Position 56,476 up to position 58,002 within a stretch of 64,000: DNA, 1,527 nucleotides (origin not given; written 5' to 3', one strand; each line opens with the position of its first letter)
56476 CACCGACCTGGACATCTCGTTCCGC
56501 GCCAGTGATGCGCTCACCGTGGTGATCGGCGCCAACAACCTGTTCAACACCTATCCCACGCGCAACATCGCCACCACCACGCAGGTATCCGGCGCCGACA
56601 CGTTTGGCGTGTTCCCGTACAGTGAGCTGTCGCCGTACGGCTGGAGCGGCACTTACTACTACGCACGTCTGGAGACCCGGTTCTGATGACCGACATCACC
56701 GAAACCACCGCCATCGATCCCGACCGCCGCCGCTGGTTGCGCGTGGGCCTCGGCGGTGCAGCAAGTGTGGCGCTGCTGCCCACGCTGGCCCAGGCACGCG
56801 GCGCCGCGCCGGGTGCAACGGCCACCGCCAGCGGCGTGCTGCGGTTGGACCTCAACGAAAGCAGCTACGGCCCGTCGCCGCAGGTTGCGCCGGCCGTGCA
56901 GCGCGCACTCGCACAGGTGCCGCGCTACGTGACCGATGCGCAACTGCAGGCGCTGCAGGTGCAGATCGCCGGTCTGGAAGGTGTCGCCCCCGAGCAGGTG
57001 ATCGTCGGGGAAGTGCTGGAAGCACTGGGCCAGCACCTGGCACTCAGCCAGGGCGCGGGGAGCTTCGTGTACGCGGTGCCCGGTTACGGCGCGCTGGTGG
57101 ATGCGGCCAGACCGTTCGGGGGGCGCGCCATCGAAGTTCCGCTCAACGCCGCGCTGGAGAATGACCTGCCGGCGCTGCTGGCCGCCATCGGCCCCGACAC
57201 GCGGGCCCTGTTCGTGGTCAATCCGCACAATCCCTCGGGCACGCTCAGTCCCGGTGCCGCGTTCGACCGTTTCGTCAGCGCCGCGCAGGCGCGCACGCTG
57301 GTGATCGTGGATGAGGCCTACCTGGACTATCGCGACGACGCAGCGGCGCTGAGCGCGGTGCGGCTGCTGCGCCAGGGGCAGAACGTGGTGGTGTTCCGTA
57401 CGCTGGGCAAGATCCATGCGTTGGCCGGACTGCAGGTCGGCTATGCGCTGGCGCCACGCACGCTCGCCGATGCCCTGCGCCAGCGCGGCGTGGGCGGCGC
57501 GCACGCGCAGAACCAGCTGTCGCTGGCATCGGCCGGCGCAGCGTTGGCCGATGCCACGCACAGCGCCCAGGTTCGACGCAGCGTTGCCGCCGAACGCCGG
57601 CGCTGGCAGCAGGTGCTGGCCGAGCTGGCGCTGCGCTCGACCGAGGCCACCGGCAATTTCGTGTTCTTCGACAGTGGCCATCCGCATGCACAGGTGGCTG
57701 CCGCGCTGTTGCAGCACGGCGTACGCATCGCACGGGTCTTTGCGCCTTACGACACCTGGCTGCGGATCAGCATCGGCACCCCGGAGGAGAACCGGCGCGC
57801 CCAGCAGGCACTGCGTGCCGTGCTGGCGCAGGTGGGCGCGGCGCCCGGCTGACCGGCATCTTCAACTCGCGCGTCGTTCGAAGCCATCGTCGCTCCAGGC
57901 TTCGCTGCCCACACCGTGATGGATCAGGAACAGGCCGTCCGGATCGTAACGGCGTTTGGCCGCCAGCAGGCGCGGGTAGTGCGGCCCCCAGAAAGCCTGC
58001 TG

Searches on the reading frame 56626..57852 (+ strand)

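Call 7: search_protein_families(library=pfam, proteins=[window:56626-57852:+], max_evalue=0.01)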
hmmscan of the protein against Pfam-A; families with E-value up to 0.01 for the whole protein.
window:56626-57852:+ (408 aa): 1 family
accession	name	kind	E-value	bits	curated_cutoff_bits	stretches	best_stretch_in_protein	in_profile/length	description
PF00155.27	Aminotran_1_2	-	1.2e-33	117.2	19.7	1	71-396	3-361/361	Aminotransferase class I and II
